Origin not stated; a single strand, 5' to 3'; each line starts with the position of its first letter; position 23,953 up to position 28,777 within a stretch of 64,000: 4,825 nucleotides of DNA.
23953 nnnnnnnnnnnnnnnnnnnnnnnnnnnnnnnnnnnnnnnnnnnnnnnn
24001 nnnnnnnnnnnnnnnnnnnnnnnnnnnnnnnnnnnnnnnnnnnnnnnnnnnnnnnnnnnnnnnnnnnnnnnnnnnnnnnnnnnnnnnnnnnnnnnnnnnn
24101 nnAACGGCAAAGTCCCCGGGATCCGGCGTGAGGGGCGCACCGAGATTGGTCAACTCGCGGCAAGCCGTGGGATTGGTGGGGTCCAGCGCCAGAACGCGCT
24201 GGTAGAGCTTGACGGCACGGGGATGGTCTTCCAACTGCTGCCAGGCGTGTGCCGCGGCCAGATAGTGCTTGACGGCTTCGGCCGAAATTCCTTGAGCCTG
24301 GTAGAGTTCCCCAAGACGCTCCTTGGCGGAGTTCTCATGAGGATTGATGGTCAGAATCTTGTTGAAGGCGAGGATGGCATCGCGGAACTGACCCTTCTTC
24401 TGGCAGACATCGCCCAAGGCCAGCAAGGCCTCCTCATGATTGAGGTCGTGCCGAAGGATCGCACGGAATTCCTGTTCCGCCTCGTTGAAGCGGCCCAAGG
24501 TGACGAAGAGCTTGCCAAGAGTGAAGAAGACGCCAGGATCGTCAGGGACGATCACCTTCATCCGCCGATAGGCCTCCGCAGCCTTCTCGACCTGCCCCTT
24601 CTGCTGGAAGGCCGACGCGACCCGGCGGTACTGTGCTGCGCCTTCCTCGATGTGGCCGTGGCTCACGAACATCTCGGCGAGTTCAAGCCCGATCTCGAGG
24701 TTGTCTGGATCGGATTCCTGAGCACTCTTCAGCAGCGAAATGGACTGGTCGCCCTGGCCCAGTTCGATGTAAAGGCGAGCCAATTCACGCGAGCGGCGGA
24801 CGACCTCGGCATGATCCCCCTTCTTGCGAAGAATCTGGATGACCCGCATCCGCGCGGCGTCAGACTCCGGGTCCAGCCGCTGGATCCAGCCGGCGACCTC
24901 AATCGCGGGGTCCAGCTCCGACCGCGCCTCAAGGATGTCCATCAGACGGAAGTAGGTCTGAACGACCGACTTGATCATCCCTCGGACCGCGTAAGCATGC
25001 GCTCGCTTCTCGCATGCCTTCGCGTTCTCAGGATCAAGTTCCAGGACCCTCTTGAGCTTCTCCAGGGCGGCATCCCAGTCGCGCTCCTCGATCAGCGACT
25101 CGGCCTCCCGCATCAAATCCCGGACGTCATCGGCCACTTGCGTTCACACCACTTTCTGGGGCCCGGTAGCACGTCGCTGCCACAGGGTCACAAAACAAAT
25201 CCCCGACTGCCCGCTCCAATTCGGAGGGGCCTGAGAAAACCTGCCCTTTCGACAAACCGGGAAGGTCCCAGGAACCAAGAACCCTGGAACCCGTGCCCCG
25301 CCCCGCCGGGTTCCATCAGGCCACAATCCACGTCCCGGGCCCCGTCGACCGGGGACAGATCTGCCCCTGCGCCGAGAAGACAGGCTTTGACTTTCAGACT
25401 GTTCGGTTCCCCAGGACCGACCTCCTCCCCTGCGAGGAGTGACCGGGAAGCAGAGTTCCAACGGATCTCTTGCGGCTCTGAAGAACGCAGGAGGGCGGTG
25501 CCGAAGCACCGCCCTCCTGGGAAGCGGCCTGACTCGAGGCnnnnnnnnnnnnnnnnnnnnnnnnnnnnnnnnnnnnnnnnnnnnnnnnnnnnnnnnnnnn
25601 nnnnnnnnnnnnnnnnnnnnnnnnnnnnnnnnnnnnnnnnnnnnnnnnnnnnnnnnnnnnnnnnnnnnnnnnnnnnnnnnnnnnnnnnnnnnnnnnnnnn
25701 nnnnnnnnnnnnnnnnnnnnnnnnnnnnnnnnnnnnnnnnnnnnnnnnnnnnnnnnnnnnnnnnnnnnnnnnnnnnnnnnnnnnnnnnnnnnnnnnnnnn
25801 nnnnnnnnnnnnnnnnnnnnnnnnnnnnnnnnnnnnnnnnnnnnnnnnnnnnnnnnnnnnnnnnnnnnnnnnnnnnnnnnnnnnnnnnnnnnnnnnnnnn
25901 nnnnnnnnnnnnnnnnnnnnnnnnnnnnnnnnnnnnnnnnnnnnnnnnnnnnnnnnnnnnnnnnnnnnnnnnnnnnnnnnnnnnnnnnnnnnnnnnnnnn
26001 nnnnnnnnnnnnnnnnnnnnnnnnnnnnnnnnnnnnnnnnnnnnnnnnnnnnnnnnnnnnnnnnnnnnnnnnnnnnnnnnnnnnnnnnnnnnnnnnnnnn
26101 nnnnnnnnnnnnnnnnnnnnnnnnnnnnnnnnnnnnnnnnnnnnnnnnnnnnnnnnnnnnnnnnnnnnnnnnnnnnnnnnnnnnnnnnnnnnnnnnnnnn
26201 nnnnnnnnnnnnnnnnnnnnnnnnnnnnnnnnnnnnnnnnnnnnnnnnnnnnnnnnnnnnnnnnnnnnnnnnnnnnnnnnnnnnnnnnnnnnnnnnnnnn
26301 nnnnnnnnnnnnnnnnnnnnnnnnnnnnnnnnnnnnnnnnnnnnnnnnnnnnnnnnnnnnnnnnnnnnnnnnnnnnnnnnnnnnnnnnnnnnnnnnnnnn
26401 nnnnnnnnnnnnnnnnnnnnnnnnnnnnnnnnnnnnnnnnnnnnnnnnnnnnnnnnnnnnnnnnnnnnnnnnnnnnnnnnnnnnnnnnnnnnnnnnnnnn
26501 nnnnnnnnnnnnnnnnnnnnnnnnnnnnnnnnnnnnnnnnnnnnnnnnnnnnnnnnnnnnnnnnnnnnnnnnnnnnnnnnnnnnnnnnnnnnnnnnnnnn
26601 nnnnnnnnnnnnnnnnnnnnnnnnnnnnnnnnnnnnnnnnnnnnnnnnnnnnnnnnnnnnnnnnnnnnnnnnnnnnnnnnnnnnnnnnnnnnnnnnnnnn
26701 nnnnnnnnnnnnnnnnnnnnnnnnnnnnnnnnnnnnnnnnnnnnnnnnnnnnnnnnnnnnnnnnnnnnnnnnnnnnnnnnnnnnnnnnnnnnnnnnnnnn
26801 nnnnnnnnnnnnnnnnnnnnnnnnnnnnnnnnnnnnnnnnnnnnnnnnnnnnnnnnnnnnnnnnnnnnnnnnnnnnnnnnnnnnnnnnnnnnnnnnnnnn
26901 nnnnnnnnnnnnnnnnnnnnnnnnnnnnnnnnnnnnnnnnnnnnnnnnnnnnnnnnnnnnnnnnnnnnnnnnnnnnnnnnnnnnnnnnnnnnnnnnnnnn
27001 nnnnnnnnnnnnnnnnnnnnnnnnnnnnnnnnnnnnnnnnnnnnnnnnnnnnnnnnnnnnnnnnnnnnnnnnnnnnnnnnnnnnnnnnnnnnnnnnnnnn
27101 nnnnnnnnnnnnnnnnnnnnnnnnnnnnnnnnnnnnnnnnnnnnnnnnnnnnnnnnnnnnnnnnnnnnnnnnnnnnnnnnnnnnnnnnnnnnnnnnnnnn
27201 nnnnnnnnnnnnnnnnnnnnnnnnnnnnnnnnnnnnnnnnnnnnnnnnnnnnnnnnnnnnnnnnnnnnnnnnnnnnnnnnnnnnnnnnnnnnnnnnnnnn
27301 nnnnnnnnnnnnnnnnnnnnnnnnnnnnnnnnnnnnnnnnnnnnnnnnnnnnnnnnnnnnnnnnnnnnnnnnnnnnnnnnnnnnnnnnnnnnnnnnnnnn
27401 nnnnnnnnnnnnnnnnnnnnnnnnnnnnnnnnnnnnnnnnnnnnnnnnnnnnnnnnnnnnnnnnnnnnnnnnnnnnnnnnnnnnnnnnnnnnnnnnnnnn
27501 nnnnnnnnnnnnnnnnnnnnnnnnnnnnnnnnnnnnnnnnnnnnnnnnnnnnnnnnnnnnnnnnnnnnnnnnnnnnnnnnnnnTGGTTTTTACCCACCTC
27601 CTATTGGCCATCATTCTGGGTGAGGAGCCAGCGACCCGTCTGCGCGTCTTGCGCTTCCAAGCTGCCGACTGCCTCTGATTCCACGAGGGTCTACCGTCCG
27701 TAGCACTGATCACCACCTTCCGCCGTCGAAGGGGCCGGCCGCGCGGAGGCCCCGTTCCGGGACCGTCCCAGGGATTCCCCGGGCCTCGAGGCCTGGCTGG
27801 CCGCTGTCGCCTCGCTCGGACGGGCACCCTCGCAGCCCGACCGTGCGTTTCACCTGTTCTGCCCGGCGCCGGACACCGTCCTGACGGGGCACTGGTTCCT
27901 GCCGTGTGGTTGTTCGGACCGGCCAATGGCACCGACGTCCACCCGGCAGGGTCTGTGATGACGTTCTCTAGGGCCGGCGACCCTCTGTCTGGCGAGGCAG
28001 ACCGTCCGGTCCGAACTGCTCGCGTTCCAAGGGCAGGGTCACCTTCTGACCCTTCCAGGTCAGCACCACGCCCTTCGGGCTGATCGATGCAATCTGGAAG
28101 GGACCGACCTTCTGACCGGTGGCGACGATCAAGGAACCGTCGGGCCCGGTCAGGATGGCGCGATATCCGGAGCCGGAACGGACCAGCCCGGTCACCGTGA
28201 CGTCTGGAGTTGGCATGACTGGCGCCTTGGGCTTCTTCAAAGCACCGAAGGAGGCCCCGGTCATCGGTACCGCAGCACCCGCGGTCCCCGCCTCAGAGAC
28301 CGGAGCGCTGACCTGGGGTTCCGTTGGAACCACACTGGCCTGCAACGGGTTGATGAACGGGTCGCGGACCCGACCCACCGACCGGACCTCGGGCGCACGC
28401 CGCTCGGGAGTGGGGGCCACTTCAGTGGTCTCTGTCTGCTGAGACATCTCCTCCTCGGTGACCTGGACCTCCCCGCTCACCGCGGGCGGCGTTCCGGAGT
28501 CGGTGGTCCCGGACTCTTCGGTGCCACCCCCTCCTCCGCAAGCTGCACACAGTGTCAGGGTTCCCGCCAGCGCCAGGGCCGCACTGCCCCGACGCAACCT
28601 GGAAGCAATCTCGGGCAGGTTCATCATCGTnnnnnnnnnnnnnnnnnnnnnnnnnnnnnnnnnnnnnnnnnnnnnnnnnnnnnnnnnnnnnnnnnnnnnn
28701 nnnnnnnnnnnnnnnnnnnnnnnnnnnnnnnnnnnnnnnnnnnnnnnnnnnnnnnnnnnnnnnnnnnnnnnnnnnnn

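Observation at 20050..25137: TPR giant with a ~650-residue disordered insert carrying five [ED][ED]LFAGP motifs; its paralogue lacks the insert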

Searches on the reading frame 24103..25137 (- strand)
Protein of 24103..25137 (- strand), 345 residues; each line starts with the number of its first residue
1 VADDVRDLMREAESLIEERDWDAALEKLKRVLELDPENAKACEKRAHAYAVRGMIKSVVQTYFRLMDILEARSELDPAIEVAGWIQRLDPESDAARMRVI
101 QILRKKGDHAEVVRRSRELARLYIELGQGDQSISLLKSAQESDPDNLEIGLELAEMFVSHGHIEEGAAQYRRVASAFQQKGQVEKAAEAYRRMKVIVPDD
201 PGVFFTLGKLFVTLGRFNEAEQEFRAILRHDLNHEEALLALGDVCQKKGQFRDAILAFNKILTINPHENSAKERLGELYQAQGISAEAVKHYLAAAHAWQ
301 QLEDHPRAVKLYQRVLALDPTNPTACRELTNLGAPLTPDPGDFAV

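Call 53: find_related_loci(query=A5, collection=genome_contigs, flank=10000)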
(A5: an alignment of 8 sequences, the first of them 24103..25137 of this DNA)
Query A5 (345 aa) in genome_contigs; peptide patterns used: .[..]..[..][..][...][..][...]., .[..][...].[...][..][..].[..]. (x = any residue, [..] = any of these).
74 stretches matched a pattern; 47 encode a relative of the query (tblastn E <= 1e-3); 47 distinct loci.
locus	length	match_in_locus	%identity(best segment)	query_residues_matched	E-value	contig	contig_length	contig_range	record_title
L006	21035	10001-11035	97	1-345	0e+0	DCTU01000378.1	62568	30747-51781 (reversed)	MAG TPA_asm: bacterium UBP9_UBA1432 isolate UBA1432 UBA1432_contig_15451, whole genome shotgun sequence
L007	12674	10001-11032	93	1-344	0e+0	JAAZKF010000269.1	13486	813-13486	MAG: Burkholderiales bacterium isolate AS22ysBPME_216 126508_AS22, whole genome shotgun sequence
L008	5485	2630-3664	82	1-345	0e+0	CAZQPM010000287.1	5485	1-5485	MAG TPA_asm: uncultured Burkholderiales bacterium isolate SRP216815_co1_43 genome assembly, contig: NODE_21602_length_54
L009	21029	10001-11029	93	1-343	0e+0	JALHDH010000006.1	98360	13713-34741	MAG: bacterium isolate 1-no_shock_S1_038 scaffold_195, whole genome shotgun sequence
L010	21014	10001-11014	65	1-338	1e-154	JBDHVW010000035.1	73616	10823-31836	MAG: Vulcanimicrobiota bacterium isolate AS-MICRO-3CA.307 NODE_1135_length_73616_cov_4.917300, whole genome shotgun sequ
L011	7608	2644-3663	65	3-342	2e-152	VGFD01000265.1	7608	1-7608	MAG: Armatimonadetes bacterium isolate M_DeepCast_50m_m2_086 M_DeepCast_50m_m2_086_Ga0194121_10017731, whole genome shot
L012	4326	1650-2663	64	1-338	2e-155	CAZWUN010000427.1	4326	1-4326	MAG TPA_asm: uncultured Burkholderiales bacterium isolate SRP329715_co1_362 genome assembly, contig: NODE_32298_length_4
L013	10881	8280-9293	64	1-338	2e-151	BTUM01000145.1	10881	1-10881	MAG: Candidatus Xenobia bacterium AMX-MBFR-33 DNA, sequence145, whole genome shotgun sequence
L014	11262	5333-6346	64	1-338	4e-151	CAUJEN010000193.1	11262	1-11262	MAG: Candidatus Eremiobacteraeota bacterium isolate KLAP168 genome assembly, contig: KLAP168_325999, whole genome shotgu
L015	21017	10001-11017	64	1-339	1e-149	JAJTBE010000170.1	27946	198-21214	MAG: Bacillota bacterium isolate MH_R1_1 k141_70235, whole genome shotgun sequence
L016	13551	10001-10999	64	4-336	1e-145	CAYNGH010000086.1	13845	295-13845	MAG TPA_asm: uncultured bacterium isolate SRP241326_co3_321 genome assembly, contig: NODE_5551_length_13845_cov_5.123930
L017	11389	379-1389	64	1-337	2e-145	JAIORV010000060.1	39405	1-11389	MAG: Vulcanimicrobiota bacterium isolate SMBSF27 20075_Bin_1_contigs_1_c_000000000067, whole genome shotgun sequence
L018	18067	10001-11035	62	1-339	2e-143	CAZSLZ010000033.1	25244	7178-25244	MAG TPA_asm: uncultured bacterium isolate SRP252850_co1_383 genome assembly, contig: NODE_3444_length_25244_cov_6.020525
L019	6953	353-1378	61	1-342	9e-143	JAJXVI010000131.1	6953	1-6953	MAG: bacterium isolate BP5.bin25 NODE_20738_length_6953_cov_1.000732, whole genome shotgun sequence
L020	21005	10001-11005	63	1-336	2e-140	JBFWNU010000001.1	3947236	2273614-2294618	MAG: Vulcanimicrobiota bacterium isolate CA_2019_TPBF_12 NODE_1_length_3947236_cov_36.827453_TPBF, whole genome shotgun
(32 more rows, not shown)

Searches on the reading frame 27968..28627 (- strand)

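Call 7: search_protein_families(library=pfam, proteins=[window:27968-28627:-], max_evalue=0.001)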
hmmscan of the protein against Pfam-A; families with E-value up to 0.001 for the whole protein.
window:27968-28627:- (219 aa): 0 families

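Call 26: search_protein_families(library=pfam, proteins=[window:27968-28627:-], max_evalue=0.01)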
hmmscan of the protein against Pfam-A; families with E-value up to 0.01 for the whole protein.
window:27968-28627:- (219 aa): 0 families

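Call 69: search_protein_families(library=ncbifam, proteins=[window:27968-28627:-], max_evalue=0.01)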
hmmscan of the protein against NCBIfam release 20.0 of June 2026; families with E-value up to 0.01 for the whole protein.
window:27968-28627:- (219 aa): 1 family
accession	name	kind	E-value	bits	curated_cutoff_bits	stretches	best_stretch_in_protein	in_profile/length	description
NF058595.1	invert_tail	domain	0.0002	21.7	37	1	9-49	51-89/113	lipo-invert putative C-terminal anchoring domain-containing protein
